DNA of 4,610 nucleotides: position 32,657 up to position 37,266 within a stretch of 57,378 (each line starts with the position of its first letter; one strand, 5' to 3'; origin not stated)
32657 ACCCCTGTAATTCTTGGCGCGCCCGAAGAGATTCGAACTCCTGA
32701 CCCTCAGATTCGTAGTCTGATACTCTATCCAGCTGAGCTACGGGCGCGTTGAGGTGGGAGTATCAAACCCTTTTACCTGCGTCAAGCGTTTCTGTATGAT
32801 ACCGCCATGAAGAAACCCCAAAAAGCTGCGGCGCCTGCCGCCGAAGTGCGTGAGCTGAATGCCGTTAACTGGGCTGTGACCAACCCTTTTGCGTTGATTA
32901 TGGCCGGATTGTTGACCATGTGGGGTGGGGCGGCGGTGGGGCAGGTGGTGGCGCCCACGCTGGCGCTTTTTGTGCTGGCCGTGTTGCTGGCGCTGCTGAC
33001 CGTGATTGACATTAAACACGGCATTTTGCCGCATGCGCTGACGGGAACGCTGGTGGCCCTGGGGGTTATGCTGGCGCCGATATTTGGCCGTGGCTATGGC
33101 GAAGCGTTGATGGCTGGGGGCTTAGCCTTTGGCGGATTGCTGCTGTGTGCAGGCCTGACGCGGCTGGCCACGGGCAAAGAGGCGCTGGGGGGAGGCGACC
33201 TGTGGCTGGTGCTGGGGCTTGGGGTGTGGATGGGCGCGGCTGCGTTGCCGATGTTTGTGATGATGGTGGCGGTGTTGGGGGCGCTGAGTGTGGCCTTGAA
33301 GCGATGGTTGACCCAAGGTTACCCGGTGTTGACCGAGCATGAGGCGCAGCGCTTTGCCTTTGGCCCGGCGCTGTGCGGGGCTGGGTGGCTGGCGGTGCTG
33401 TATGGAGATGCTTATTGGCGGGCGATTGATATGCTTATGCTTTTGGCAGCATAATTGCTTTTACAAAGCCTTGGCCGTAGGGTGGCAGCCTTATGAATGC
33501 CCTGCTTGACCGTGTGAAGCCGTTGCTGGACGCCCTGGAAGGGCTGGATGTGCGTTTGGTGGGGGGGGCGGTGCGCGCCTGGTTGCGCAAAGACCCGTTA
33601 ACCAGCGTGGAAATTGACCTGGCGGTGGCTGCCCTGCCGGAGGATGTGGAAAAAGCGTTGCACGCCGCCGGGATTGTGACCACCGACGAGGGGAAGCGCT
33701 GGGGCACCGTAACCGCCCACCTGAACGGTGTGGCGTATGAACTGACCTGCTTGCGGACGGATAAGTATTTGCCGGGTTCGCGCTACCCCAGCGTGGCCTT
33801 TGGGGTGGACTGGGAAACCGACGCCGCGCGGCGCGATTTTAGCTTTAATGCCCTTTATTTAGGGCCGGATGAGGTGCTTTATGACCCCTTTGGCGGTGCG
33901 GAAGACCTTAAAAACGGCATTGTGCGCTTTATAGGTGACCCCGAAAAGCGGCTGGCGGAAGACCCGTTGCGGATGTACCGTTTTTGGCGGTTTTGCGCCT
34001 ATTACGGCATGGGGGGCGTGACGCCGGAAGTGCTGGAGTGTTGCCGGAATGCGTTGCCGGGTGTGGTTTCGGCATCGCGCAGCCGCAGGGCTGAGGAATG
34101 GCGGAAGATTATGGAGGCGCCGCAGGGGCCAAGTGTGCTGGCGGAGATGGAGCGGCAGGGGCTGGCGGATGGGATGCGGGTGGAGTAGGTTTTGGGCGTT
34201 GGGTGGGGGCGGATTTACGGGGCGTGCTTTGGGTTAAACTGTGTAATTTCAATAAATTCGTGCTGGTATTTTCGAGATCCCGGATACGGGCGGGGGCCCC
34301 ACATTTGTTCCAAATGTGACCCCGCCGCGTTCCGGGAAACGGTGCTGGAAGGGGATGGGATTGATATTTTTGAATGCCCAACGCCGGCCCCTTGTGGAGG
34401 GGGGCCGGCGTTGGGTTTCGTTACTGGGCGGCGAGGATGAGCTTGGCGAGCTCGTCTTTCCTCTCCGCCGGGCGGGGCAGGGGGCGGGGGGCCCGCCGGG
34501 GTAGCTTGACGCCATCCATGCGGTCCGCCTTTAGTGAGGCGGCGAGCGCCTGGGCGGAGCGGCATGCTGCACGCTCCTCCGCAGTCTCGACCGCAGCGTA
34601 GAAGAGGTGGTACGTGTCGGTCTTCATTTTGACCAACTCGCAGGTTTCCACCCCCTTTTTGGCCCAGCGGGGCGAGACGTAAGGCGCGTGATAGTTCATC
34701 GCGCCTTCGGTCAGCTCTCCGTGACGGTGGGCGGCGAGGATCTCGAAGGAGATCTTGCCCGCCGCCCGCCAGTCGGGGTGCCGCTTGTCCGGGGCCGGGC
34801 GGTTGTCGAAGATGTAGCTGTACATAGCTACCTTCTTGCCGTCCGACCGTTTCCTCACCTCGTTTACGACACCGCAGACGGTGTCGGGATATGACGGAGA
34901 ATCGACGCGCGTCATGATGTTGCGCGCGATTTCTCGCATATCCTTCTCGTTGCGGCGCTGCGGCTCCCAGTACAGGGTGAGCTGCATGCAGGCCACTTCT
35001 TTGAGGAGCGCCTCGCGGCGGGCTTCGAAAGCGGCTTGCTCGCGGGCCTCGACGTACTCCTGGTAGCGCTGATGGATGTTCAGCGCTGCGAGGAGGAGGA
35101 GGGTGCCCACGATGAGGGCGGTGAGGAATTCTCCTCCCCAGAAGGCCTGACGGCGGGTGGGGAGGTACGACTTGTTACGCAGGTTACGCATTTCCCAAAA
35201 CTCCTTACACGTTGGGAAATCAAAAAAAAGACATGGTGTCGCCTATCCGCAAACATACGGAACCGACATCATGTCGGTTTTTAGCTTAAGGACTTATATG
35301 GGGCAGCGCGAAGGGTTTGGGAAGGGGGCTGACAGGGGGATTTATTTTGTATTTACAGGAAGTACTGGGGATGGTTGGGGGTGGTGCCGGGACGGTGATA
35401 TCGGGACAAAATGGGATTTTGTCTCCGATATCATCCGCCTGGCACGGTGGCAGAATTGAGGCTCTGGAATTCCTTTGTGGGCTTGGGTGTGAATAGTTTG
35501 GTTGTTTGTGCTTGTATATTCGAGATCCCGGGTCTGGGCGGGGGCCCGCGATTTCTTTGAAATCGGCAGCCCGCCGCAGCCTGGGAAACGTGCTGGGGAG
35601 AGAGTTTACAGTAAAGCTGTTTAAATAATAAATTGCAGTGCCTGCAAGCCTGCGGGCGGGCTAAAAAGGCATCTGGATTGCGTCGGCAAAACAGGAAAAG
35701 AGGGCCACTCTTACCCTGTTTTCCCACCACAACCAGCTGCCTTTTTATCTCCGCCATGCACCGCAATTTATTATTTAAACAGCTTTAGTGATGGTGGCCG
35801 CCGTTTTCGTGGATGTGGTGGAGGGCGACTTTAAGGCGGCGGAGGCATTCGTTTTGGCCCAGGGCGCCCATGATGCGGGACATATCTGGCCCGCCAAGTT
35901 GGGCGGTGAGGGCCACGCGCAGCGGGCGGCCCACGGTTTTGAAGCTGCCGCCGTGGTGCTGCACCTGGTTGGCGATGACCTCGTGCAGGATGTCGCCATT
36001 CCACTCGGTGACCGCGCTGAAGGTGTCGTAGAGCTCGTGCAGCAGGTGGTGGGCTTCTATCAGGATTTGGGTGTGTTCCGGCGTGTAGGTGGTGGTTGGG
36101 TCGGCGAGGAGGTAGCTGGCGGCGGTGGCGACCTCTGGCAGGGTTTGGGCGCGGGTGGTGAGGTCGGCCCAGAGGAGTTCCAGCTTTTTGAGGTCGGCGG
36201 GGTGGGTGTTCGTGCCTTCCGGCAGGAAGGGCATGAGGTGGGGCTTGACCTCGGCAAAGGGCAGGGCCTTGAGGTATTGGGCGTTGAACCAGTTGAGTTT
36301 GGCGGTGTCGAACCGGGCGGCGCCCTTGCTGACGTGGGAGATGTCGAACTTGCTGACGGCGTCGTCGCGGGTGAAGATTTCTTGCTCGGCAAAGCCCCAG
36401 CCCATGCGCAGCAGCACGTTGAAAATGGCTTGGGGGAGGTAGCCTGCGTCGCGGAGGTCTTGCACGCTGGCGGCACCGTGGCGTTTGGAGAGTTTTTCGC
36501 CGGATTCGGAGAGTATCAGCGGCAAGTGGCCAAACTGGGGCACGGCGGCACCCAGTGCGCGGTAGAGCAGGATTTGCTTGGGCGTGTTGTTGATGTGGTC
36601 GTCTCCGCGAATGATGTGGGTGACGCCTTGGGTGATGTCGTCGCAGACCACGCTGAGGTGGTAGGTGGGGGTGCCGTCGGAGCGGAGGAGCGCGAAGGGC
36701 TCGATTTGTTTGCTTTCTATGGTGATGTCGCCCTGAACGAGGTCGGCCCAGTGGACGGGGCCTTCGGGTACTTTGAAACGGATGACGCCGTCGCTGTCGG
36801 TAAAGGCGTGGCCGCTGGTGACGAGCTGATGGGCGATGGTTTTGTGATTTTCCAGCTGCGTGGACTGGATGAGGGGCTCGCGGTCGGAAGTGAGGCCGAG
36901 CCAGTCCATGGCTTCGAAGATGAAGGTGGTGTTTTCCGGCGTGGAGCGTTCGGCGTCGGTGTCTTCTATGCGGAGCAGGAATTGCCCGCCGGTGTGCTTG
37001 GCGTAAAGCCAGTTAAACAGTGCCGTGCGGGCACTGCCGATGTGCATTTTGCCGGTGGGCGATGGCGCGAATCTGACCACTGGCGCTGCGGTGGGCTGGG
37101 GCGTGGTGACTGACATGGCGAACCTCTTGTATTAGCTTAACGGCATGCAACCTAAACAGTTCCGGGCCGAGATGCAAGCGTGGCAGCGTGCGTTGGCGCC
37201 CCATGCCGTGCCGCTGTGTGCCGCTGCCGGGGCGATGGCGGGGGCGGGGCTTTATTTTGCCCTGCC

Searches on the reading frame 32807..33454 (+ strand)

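Call 67: search_protein_families(library=pfam, proteins=[window:32807-33454:+], max_evalue=0.001)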
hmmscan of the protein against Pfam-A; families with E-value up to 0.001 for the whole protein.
window:32807-33454:+ (215 aa): 1 family
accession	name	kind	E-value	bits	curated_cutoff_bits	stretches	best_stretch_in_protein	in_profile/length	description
PF01478.23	Peptidase_A24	-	3.2e-13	50.5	26.5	1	55-160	1-101/104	Type IV leader peptidase family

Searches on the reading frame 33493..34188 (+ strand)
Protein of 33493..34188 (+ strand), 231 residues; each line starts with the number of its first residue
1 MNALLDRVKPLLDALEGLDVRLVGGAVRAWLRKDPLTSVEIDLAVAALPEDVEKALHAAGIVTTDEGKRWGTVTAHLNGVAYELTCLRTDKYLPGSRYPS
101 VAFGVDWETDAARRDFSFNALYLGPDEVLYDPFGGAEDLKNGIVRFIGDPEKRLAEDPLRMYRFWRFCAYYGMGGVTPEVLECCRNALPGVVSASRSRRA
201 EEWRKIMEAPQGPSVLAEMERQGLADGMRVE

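Call 67: search_protein_families(library=pfam, proteins=[window:33493-34188:+], max_evalue=0.001)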
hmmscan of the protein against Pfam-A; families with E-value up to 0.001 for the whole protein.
window:33493-34188:+ (231 aa): 1 family
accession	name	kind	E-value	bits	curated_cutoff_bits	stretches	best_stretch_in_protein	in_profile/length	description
PF01743.26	PolyA_pol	-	7.5e-23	81.7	23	1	21-145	2-126/126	Poly A polymerase head domain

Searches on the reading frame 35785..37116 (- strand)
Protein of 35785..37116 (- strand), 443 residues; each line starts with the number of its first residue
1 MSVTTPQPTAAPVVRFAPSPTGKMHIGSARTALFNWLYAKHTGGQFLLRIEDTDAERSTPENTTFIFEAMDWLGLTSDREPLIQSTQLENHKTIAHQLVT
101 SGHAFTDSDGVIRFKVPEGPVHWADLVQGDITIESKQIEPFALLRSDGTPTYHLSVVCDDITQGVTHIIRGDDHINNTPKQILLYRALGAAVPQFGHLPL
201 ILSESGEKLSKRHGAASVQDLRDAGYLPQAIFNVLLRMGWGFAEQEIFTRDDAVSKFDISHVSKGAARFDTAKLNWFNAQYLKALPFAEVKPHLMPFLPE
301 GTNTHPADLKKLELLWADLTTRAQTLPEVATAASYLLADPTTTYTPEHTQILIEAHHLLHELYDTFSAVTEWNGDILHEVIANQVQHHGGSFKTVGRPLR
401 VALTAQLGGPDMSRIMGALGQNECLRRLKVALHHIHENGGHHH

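Call 80: search_protein_families(library=pfam, proteins=[window:35785-37116:-], max_evalue=0.001)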
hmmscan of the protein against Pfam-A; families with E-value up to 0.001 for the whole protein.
window:35785-37116:- (443 aa): 2 families
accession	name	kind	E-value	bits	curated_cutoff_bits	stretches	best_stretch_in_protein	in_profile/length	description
PF00749.27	tRNA-synt_1c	-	1.5e-81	274.2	23.4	2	110-276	144-314/314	tRNA synthetases class I (E and Q), catalytic domain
PF19269.4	Anticodon_2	-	5.8e-22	79.1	23.6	1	293-432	5-141/141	Anticodon binding domain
